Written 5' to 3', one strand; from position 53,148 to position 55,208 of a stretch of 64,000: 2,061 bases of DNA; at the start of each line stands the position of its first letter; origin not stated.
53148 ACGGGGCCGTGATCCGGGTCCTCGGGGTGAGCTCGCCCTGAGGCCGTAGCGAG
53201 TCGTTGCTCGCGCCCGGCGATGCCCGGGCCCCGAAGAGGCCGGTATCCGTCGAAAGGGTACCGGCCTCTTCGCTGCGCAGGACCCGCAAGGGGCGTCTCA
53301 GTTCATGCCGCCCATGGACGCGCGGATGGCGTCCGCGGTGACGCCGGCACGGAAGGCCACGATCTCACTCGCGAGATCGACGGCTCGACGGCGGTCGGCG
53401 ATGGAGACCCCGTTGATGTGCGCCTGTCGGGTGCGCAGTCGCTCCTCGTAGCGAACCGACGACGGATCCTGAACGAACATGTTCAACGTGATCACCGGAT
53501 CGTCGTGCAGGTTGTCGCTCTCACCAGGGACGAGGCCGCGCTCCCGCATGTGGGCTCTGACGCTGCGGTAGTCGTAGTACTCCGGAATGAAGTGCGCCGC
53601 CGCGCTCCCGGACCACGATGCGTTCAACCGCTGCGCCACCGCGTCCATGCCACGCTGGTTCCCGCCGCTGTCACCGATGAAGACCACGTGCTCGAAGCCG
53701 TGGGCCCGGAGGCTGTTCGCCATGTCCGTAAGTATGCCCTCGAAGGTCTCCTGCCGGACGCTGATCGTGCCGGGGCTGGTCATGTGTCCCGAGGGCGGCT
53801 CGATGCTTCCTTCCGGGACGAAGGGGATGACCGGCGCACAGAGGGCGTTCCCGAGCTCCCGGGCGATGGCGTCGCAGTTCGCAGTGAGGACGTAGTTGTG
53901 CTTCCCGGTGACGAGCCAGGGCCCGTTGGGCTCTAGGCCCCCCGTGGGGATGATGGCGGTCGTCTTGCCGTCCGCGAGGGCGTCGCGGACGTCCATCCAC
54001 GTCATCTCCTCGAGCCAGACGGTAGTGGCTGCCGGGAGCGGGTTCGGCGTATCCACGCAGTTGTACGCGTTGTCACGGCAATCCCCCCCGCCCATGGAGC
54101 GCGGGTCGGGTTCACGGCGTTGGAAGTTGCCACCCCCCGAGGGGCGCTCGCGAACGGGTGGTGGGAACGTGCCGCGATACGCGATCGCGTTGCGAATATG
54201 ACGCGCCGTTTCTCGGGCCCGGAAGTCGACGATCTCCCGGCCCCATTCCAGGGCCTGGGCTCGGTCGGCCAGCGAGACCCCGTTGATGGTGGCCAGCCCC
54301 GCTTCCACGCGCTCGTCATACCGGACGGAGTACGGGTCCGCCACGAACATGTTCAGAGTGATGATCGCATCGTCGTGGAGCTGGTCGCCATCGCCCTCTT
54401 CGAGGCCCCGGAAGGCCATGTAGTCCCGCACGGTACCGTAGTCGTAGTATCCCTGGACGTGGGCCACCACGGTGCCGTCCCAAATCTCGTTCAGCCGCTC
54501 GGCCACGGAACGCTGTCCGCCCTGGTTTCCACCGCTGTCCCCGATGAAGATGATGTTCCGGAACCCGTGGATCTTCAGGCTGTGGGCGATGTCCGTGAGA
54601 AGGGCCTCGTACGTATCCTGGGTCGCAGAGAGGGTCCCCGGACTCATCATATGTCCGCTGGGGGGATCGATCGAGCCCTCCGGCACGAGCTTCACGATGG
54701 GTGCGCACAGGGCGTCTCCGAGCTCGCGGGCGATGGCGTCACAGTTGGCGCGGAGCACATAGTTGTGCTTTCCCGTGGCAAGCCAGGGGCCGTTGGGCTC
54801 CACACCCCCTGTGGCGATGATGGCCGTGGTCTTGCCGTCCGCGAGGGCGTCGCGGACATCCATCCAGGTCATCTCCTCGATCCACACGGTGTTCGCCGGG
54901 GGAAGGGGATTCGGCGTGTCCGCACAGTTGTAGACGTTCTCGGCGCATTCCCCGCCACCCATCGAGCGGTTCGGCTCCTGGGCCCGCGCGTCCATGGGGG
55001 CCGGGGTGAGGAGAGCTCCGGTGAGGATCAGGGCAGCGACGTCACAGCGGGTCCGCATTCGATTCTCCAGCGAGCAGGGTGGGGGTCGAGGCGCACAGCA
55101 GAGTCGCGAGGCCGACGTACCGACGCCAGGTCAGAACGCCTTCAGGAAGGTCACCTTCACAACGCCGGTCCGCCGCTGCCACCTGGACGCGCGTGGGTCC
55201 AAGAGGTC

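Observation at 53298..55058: Secreted, internally duplicated creatininase-family protein with substituted metal-binding residues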

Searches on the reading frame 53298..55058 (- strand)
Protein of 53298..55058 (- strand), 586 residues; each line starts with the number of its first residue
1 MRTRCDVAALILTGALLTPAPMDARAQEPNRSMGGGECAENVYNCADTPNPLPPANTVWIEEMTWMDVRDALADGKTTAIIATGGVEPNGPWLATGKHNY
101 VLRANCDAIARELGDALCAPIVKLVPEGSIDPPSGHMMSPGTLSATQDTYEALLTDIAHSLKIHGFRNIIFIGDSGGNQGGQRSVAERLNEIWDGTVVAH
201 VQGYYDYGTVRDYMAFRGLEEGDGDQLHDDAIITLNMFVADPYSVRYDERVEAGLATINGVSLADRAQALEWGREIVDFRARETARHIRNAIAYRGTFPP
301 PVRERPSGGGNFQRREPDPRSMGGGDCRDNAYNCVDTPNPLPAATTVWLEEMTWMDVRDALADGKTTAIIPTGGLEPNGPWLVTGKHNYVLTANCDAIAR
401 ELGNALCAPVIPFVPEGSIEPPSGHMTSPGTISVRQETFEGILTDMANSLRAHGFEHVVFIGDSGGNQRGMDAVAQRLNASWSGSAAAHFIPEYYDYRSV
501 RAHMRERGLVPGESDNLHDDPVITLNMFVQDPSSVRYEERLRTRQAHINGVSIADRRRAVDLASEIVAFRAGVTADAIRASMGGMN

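Call 3: search_protein_families(library=pfam, proteins=[window:53298-55058:-], max_evalue=1)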
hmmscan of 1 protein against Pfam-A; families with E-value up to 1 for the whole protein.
window:53298-55058:- (586 aa): 2 families
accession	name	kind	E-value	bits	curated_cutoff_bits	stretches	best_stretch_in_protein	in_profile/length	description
PF02633.19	Creatininase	-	8e-54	183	31.3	2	350-547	1-190/238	Creatinine amidohydrolase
PF19898.4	DUF6371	-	0.18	12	27.7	0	73-109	104-139/150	Domain of unknown function (DUF6371)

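Call 4: search_protein_families(library=ncbifam, proteins=[window:53298-55058:-], max_evalue=1)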
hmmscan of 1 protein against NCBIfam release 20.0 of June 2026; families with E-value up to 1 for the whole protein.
window:53298-55058:- (586 aa): 4 families
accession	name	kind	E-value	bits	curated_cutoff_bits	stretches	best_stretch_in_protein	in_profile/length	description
TIGR04448.1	creatininase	equivalog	8.8e-20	71.4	235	2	351-469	1-116/246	creatininase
NF041098.2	diketo_inos_hlase_IolN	equivalog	6.4e-19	68.2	245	2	344-465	4-118/307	3-dehydro-scyllo-inosose hydrolase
TIGR03964.1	mycofact_creat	equivalog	4.4e-17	62.4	172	2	350-478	2-120/228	mycofactocin biosynthesis peptidyl-dipeptidase MftE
TIGR03930.1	WXG100_ESAT6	subfamily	0.21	11.8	44.85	1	468-494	27-53/90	WXG100 family type VII secretion target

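Call 7: find_homologous_proteins(query=window:53298-55058:-, max_evalue=0.001)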
Query window:53298-55058:- (586 aa): 1481 proteins with E <= 0.001 among 8000 candidates; the best 120 are listed.
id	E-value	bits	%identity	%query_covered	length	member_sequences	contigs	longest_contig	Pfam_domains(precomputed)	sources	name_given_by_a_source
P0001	0.0e+0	1361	100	100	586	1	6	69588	PF02633.20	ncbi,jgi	jgi:creatinine amidohydrolase/Fe(II)-dependent formamide hydrolase-like protein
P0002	0.0e+0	1358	100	100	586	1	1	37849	PF02633.20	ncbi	-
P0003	0.0e+0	1195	87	99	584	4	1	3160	PF02633.20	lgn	-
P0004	0.0e+0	1089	79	100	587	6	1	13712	PF02633.20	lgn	-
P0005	0.0e+0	1066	79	98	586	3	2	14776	PF02633.20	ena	-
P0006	0.0e+0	1064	80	97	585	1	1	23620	PF02633.20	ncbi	ncbi:MAG: creatininase family protein [Gemmatimonadota bacterium]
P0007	0.0e+0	1060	79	96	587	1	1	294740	PF02633.20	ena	-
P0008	0.0e+0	1059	79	98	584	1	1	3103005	PF02633.20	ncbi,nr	ncbi:MAG: creatininase family protein [Gemmatimonadota bacterium]|nr:creatininase family protein [Ge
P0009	0.0e+0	1042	80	95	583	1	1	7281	PF02633.20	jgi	jgi:creatinine amidohydrolase/Fe(II)-dependent formamide hydrolase-like protein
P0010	0.0e+0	1027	77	97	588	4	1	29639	PF02633.20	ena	-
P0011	2.1e-297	1006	76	96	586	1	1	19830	PF02633.20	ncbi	-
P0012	1.1e-296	1003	76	96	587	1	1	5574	PF02633.20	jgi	-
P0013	2.1e-294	996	68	97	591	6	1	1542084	PF02633.20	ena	-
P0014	5.7e-292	988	65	99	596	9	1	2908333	PF02633.20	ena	-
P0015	9.0e-278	941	78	88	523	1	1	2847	PF02633.20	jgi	-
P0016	6.1e-274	928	63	96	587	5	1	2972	PF02633.20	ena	-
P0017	7.9e-272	921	70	98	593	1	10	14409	PF02633.20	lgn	-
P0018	2.7e-271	919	72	95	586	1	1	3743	PF02633.20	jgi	-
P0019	7.9e-270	915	70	98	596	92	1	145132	PF02633.20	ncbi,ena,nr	ncbi:MAG: creatininase family protein [Gammaproteobacteria bacterium]|nr:creatininase family protein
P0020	5.4e-269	912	70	98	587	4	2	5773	PF02633.20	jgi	jgi:creatinine amidohydrolase/Fe(II)-dependent formamide hydrolase-like protein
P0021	1.1e-268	911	69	98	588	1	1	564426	PF02633.20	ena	-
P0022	1.7e-268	910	69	99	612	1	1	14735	PF02633.20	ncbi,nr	ncbi:MAG: hypothetical protein F4151_02620 [Gammaproteobacteria bacterium]|nr:hypothetical protein [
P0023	2.2e-268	910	70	99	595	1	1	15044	PF02633.20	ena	-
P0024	6.6e-268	908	71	96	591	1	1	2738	PF02633.20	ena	-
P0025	7.1e-268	908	72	96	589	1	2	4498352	PF02633.20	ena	-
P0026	6.4e-267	905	70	98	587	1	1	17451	PF02633.20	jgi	jgi:creatinine amidohydrolase/Fe(II)-dependent formamide hydrolase-like protein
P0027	9.5e-267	904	69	98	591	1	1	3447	PF02633.20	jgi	jgi:creatinine amidohydrolase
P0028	4.6e-266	902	70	98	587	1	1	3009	PF02633.20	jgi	jgi:creatinine amidohydrolase/Fe(II)-dependent formamide hydrolase-like protein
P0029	6.2e-266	902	69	97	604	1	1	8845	PF02633.20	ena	-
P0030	7.2e-266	901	70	99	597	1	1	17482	PF02633.20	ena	-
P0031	3.2e-265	899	69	98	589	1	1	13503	PF02633.20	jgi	jgi:creatinine amidohydrolase/Fe(II)-dependent formamide hydrolase-like protein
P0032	3.4e-265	899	69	98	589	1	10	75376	PF02633.20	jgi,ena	jgi:creatinine amidohydrolase/Fe(II)-dependent formamide hydrolase-like protein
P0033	3.5e-265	899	69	94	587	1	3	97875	PF02633.20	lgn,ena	-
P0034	3.9e-265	899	68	99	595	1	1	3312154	PF02633.20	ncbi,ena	-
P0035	4.1e-265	899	70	99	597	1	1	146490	PF02633.20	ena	-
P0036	4.9e-265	899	69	98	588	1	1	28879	PF02633.20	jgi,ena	-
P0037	7.3e-265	898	68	98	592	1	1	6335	PF02633.20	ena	-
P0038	1.5e-264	897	69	98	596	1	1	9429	PF02633.20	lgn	-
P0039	1.7e-264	897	68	98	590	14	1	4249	PF02633.20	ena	-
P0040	2.3e-264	897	69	98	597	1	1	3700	PF02633.20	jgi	jgi:creatinine amidohydrolase/Fe(II)-dependent formamide hydrolase-like protein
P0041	2.6e-264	896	69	96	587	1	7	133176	PF02633.20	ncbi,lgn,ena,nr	ncbi:MAG: creatininase family protein [Gemmatimonadetes bacterium]|nr:creatininase family protein [G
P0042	4.1e-264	896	70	95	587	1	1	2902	PF02633.20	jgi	jgi:creatinine amidohydrolase/Fe(II)-dependent formamide hydrolase-like protein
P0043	4.1e-264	896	70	99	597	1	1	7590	PF02633.20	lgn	-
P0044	7.4e-264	895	69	96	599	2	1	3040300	PF02633.20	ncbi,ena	-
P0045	8.2e-264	895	69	99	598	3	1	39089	PF02633.20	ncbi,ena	-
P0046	1.3e-263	894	68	99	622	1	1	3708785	PF02633.20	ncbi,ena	-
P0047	1.4e-263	894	69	99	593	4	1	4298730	PF02633.20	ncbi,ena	-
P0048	2.3e-263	893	69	96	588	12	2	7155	PF02633.20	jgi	jgi:creatinine amidohydrolase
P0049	1.2e-262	891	69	95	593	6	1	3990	PF02633.20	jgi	jgi:creatinine amidohydrolase/Fe(II)-dependent formamide hydrolase-like protein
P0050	1.8e-262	890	69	95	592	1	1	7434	PF02633.20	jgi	jgi:creatinine amidohydrolase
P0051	9.1e-262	888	68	98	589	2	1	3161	PF02633.20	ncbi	-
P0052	1.1e-261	888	67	98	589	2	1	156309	PF02633.20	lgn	-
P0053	1.2e-261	888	68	99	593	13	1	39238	PF02633.20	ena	-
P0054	1.8e-261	887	69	96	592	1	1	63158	PF02633.20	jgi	-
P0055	1.9e-261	887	68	96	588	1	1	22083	PF02633.20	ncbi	-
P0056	2.1e-261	887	68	99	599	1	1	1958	PF02633.20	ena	-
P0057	2.6e-261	886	68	96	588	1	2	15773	PF02633.20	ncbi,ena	-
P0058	2.9e-261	886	69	96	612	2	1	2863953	PF02633.20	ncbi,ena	-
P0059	3.3e-261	886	69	97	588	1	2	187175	PF02633.20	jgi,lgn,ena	jgi:creatinine amidohydrolase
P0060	3.3e-261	886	69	96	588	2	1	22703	PF02633.20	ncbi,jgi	jgi:creatinine amidohydrolase/Fe(II)-dependent formamide hydrolase-like protein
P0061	3.6e-261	886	70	95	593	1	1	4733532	PF02633.20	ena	-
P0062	4.5e-261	886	69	98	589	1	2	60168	PF02633.20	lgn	-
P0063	8.1e-261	885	69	96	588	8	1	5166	PF02633.20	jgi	-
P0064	8.3e-261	885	68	96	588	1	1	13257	PF02633.20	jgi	jgi:creatinine amidohydrolase/Fe(II)-dependent formamide hydrolase-like protein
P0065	9.2e-261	885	68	95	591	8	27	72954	PF02633.20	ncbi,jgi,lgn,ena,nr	ncbi:MAG: creatininase family protein [Vicinamibacterales bacterium]|jgi:creatinine amidohydrolase/F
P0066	9.6e-261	885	71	94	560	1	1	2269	PF02633.20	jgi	jgi:creatinine amidohydrolase/Fe(II)-dependent formamide hydrolase-like protein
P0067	1.0e-260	884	69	96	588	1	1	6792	PF02633.20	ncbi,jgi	jgi:creatinine amidohydrolase/Fe(II)-dependent formamide hydrolase-like protein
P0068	1.2e-260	884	68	99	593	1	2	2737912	PF02633.20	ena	-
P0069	1.3e-260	884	70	95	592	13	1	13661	PF02633.20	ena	-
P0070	1.4e-260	884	69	97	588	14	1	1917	PF02633.20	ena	-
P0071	1.6e-260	884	68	99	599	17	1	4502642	PF02633.20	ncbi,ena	-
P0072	1.7e-260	884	67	98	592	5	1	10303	PF02633.20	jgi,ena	-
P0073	1.9e-260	884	69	96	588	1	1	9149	PF02633.20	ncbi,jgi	jgi:creatinine amidohydrolase/Fe(II)-dependent formamide hydrolase-like protein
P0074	2.0e-260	884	68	97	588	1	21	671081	PF02633.20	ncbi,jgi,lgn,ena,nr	ncbi:MAG: creatininase family protein [Longimicrobiales bacterium]|nr:creatininase family protein [L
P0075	2.0e-260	884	69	96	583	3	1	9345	PF02633.20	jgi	jgi:creatinine amidohydrolase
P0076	2.3e-260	883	70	95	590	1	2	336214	PF02633.20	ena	-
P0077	2.8e-260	883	68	97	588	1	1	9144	PF02633.20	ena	-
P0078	2.9e-260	883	69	95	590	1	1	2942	PF02633.20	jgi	-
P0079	6.7e-260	882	67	98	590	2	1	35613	PF02633.20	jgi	jgi:creatinine amidohydrolase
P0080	6.8e-260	882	68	98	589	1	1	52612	PF02633.20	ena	-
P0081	1.3e-259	881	68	97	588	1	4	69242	PF02633.20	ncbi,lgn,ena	ncbi:MAG: creatininase family protein [Longimicrobiales bacterium]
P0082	1.6e-259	881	70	94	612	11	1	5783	PF02633.20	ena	-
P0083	1.7e-259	880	68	98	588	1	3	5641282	PF02633.20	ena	-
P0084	1.9e-259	880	67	99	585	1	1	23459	PF02633.20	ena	-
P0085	1.9e-259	880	69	95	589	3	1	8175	PF02633.20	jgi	jgi:creatinine amidohydrolase/Fe(II)-dependent formamide hydrolase-like protein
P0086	2.1e-259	880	68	97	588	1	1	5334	PF02633.20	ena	-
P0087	2.7e-259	880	67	98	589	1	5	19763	PF02633.20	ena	-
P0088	4.0e-259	879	68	98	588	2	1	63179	PF02633.20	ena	-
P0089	5.5e-259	879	69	94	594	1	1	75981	PF02633.20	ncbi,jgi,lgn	jgi:creatinine amidohydrolase/Fe(II)-dependent formamide hydrolase-like protein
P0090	6.7e-259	878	68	97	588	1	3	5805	PF02633.20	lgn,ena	-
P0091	7.6e-259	878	68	97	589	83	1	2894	PF02633.20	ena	-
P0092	7.7e-259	878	68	97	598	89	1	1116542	PF02633.20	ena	-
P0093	8.6e-259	878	67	98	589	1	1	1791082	PF02633.20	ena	-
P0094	1.3e-258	878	67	97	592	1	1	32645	PF02633.20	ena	-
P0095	1.5e-258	877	67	97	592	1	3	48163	PF02633.20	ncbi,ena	-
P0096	1.6e-258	877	67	98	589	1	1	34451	PF02633.20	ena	-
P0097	1.6e-258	877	68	98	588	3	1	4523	PF02633.20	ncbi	-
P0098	1.8e-258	877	67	97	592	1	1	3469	PF02633.20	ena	-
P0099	1.8e-258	877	67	98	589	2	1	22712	PF02633.20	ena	-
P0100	1.9e-258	877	67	97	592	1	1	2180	PF02633.20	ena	-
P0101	1.9e-258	877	67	97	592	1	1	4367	PF02633.20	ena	-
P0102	2.4e-258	877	67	97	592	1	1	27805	PF02633.20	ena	-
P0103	3.2e-258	876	68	97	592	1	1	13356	PF02633.20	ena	-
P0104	3.2e-258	876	67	97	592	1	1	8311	PF02633.20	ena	-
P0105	3.2e-258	876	67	98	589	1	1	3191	PF02633.20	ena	-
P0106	3.4e-258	876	67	98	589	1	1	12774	PF02633.20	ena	-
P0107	3.5e-258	876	67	97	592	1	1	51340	PF02633.20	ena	-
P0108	4.1e-258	876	69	95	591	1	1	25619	PF02633.20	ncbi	-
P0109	4.2e-258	876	67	97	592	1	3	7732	PF02633.20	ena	-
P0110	5.0e-258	876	68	98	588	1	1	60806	PF02633.20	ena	-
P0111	5.7e-258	875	67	98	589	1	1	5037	PF02633.20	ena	-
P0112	6.0e-258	875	67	97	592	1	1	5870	PF02633.20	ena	-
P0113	7.9e-258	875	67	98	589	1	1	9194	PF02633.20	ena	-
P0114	9.3e-258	875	68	98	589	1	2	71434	PF02633.20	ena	-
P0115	9.5e-258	875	68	98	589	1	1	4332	PF02633.20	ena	-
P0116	1.0e-257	875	67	97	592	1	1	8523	PF02633.20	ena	-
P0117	1.1e-257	874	67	98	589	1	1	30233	PF02633.20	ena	-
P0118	1.3e-257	874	67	98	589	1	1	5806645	PF02633.20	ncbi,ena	-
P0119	1.5e-257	874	67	98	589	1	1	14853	PF02633.20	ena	-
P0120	1.6e-257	874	67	97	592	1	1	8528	PF02633.20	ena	-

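Call 12: find_encoding_contigs(protein=P0001, flank=10000, max_places=3)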
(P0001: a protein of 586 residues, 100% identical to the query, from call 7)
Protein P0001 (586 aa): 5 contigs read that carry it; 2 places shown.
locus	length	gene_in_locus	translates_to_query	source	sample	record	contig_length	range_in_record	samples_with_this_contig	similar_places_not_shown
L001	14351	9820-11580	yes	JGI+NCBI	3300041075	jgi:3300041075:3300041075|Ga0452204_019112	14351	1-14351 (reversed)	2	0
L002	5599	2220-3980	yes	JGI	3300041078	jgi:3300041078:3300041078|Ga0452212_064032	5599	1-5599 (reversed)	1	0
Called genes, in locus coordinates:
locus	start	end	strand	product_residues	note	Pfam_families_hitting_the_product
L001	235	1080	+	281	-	PF25967:RND-MFP_C (faint), PF25989:YknX_C, PF25975:CzcB_C (weak)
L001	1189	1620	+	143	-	PF00903:Glyoxalase, PF12681:Glyoxalase_2 (weak)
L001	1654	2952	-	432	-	PF00155:Aminotran_1_2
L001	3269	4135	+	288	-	PF02146:SIR2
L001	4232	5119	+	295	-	PF00582:Usp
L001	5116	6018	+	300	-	PF04321:RmlD_sub_bind (weak), PF01370:Epimerase, PF13460:NAD_binding_10 (weak)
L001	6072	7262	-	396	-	-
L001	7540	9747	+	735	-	PF06452:CBM9_1 (weak), PF19313:DUF5916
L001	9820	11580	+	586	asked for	PF02633:Creatininase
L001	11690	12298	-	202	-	-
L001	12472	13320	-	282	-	PF01063:Aminotran_4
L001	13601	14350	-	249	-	?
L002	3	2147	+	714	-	?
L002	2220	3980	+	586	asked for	PF02633:Creatininase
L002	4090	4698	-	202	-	-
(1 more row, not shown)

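Call 13: find_encoding_contigs(protein=P0019, flank=8000, max_places=2)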
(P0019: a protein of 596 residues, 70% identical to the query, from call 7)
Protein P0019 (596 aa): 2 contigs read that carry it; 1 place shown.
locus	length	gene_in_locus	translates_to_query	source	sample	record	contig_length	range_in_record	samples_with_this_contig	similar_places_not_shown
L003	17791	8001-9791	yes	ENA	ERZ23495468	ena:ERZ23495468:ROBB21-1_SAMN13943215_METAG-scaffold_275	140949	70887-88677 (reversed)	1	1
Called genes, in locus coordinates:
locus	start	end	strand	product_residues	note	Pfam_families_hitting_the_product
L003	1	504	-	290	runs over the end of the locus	PF01261:AP_endonuc_2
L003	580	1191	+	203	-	PF13618:Gluconate_2-dh3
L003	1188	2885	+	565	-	PF00732:GMC_oxred_N, PF00890:FAD_binding_2 (faint), PF05199:GMC_oxred_C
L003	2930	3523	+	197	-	PF28474:DUF8412, PF13376:OmdA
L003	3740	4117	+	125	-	-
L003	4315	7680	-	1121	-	PF00930:DPPIV_N (faint), PF26549:Tricorn_N, PF26550:Tricorn_2nd, PF07676:PD40 (weak), PF26549:Tricorn_N, PF01979:Amidohydro_1, PF07969:Amidohydro_3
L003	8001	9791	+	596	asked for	PF02633:Creatininase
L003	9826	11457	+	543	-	PF01425:Amidase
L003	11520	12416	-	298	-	PF02633:Creatininase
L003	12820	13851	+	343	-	PF01545:Cation_efflux, PF16916:ZT_dimer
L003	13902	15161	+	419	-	PF02321:OEP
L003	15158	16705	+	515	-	PF25973:BSH_CzcB, PF25954:Beta-barrel_RND_2, PF25975:CzcB_C, PF25989:YknX_C (faint)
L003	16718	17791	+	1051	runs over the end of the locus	PF00873:ACR_tran, PF03176:MMPL (weak)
